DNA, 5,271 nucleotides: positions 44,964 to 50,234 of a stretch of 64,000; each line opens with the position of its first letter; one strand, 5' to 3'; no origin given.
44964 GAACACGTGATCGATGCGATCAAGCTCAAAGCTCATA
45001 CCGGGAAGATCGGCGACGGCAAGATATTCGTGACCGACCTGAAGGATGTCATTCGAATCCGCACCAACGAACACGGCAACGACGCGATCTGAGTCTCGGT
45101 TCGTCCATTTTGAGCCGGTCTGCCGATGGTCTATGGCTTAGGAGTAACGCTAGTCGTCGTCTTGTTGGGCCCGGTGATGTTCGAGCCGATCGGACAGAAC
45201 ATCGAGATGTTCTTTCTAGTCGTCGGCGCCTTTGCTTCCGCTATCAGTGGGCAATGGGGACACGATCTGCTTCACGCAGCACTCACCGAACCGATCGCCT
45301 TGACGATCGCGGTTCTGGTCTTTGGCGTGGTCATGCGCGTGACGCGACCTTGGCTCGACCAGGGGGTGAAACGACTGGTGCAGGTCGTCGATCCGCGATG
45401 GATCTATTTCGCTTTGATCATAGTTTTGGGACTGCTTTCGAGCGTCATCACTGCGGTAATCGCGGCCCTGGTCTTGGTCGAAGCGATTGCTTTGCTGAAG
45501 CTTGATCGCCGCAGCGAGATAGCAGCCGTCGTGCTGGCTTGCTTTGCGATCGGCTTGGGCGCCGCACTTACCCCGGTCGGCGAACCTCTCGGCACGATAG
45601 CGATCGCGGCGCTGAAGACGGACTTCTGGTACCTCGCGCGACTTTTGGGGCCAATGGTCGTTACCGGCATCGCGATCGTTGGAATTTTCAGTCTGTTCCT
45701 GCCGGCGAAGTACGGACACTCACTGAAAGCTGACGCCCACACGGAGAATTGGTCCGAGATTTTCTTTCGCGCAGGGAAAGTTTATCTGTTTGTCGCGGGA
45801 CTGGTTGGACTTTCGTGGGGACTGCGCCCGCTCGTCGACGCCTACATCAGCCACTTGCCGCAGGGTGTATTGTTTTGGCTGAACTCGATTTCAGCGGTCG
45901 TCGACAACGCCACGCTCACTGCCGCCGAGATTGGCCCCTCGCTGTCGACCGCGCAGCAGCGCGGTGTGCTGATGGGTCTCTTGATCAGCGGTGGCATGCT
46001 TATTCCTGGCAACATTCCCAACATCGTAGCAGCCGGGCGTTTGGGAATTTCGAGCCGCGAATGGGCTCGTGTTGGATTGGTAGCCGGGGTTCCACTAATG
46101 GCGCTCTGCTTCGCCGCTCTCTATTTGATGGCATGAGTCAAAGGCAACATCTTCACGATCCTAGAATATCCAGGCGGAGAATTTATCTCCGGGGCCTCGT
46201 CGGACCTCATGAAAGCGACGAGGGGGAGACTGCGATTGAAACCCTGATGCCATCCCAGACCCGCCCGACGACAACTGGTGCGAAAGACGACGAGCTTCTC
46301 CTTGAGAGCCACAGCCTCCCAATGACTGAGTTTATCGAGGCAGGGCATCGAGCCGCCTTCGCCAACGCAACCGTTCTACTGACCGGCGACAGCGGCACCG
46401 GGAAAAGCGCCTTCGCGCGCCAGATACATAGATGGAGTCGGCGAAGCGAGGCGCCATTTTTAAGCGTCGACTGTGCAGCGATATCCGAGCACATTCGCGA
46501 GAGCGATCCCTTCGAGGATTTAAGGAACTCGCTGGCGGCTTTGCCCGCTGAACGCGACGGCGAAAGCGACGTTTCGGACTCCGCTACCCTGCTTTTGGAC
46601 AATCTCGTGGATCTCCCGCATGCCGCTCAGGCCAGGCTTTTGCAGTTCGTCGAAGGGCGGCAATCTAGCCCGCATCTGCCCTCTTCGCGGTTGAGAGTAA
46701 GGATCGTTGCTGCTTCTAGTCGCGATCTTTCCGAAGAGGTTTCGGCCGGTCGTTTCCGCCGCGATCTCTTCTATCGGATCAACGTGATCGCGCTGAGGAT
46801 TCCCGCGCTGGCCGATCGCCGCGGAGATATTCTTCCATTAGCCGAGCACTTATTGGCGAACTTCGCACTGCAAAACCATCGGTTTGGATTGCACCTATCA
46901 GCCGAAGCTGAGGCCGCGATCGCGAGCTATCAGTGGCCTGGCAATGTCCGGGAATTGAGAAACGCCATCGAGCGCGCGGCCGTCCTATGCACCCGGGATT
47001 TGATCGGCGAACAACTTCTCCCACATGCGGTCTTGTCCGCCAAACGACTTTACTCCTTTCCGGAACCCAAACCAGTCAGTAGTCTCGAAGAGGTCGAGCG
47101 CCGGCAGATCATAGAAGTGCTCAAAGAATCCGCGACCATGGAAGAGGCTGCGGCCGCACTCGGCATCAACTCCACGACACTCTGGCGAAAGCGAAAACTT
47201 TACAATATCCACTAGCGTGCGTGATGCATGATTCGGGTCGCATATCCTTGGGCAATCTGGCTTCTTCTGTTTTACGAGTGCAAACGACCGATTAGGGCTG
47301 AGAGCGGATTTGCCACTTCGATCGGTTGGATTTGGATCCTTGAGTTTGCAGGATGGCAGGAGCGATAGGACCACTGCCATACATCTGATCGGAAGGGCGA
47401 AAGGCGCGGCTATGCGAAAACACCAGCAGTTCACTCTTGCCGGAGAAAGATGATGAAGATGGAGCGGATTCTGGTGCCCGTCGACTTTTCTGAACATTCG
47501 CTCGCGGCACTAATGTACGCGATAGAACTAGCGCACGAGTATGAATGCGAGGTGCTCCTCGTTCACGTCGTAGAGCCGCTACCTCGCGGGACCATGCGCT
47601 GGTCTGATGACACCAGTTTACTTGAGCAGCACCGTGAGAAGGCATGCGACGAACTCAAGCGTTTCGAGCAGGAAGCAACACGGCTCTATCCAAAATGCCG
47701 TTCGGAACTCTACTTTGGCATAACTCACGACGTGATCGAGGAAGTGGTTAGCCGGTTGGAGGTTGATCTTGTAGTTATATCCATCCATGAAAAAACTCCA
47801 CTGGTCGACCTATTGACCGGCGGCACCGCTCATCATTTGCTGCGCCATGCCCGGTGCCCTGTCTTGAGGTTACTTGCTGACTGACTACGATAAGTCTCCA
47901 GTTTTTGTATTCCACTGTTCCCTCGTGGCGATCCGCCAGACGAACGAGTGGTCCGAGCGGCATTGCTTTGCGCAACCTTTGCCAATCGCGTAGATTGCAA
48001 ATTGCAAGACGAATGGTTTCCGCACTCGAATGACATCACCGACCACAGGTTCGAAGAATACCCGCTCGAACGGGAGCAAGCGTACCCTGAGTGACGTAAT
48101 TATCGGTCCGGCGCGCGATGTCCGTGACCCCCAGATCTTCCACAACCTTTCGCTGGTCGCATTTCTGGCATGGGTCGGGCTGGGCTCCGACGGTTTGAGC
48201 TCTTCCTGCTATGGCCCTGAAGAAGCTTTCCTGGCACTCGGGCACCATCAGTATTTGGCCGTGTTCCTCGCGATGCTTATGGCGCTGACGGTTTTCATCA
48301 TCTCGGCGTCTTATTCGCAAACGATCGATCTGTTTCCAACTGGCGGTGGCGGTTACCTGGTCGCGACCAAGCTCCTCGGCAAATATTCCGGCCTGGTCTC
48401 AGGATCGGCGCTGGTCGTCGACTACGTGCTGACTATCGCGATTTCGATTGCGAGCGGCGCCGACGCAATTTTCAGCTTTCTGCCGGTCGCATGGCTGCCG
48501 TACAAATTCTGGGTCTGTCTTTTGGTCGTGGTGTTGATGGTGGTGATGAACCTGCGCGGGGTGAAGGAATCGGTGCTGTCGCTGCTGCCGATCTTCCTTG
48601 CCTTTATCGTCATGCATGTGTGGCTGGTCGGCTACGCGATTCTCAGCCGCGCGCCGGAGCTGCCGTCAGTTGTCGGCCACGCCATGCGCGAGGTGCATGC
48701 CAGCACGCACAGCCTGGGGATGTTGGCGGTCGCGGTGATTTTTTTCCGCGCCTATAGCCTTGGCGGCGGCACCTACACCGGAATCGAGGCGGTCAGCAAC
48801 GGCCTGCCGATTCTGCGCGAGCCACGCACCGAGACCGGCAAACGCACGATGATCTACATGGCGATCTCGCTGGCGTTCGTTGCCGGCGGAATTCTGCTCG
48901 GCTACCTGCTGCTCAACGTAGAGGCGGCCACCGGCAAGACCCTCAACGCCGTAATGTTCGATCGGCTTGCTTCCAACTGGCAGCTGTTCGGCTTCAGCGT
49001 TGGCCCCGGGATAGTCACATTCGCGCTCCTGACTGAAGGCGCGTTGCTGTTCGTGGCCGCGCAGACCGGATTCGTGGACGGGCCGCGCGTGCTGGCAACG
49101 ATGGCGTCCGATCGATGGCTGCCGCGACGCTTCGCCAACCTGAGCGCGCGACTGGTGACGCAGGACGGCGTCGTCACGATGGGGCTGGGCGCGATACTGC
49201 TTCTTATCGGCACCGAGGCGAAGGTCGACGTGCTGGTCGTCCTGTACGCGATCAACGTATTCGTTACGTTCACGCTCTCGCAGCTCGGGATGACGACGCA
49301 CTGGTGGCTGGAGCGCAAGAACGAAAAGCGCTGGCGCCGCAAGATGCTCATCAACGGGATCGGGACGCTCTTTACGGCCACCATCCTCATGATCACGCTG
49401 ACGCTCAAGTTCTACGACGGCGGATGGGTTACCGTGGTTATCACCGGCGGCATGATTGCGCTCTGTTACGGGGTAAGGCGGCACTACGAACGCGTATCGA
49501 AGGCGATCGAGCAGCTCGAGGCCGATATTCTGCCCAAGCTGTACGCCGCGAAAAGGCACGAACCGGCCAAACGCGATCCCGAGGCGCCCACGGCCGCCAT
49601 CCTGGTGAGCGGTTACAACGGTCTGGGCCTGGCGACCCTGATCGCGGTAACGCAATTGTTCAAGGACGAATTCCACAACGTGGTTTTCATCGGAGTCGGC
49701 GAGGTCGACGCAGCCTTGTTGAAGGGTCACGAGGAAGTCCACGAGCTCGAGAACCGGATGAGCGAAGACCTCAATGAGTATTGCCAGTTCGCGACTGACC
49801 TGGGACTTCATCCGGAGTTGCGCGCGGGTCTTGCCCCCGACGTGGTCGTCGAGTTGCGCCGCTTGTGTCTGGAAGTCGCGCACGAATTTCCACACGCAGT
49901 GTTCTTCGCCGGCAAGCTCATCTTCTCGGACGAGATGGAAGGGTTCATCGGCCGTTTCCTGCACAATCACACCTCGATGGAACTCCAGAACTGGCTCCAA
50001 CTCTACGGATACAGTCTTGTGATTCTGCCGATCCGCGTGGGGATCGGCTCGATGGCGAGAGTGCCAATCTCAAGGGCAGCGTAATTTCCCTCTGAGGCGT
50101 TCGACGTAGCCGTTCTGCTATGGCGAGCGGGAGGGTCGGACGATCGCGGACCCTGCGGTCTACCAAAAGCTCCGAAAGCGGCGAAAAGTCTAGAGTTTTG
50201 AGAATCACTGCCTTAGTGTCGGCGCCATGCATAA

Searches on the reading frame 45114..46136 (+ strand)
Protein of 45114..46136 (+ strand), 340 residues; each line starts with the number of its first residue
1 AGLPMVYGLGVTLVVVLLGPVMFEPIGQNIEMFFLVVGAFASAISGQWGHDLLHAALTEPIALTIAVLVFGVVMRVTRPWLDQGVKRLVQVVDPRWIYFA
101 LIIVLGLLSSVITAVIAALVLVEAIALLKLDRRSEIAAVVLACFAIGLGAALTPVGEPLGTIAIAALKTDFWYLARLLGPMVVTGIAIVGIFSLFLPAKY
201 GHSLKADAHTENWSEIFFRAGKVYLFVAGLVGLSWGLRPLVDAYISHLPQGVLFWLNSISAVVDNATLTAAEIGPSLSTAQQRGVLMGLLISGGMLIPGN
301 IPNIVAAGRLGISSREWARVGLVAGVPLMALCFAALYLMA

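Call 8: search_protein_families(library=pfam, proteins=[window:45114-46136:+], max_evalue=0.001)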
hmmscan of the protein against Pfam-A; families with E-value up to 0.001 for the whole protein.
window:45114-46136:+ (340 aa): 1 family
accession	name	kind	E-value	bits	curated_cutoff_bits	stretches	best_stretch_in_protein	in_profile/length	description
PF07854.18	DUF1646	-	3.6e-97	326.3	21.4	1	7-338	2-346/347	Protein of unknown function (DUF1646)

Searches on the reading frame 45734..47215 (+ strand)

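Call 8: search_protein_families(library=pfam, proteins=[window:45734-47215:+], max_evalue=0.001)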
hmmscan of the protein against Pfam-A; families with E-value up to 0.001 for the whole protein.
window:45734-47215:+ (493 aa): 8 families
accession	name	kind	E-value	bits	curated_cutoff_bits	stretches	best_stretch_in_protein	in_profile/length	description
PF00158.32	Sigma54_activat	-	2.3e-36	125.4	20.2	1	193-354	4-167/168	Sigma-54 interaction domain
PF25601.1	AAA_lid_14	-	3.5e-21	75.2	27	1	361-437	2-78/87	AAA+ ATPase lid domain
PF14532.12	Sigma54_activ_2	-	8.2e-15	55.7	25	1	194-359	4-138/138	Sigma-54 interaction domain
PF02954.25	HTH_8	-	2e-08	34.3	22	1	450-488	1-40/42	Bacterial regulatory protein, Fis family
PF13191.12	AAA_16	-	4.2e-06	27.8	32.6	1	213-299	26-131/167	AAA ATPase domain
PF13384.12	HTH_23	-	0.00018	21.6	24.6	1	451-491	2-42/50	Homeodomain-like domain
PF00004.35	AAA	-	0.00041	21.2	21.2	1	214-346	1-128/131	ATPase family associated with various cellular activities (AAA)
PF13401.12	AAA_22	-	0.00097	19.9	27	0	214-251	8-45/130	AAA domain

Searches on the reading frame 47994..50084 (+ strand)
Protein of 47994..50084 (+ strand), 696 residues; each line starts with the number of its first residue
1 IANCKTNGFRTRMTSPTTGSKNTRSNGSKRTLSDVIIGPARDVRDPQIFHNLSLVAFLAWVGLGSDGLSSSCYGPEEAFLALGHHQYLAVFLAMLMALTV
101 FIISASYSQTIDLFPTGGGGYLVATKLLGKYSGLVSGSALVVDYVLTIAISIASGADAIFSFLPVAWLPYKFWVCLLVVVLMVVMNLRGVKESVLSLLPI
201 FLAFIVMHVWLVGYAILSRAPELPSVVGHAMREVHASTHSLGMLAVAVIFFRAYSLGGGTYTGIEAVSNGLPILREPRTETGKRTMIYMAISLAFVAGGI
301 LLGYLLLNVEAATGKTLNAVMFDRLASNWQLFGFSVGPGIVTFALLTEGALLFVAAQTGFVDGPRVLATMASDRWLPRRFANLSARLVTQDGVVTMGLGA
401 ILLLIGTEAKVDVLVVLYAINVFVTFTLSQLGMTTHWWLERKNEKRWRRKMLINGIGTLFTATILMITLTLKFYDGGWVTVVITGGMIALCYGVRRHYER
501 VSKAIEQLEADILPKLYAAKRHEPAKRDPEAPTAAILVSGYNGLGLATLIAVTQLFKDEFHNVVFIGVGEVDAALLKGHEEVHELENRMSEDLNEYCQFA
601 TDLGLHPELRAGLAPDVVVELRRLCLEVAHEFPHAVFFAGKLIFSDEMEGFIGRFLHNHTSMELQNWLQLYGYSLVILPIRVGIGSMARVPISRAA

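Call 8: search_protein_families(library=pfam, proteins=[window:47994-50084:+], max_evalue=0.001)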
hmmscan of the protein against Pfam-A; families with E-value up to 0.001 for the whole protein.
window:47994-50084:+ (696 aa): 2 families
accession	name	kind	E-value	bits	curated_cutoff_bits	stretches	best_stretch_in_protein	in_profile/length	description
PF13520.12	AA_permease_2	-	2.3e-18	66.8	27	1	89-469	35-405/427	Amino acid permease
PF00324.27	AA_permease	-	3.9e-06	26.3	24.6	1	89-468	30-416/470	Amino acid permease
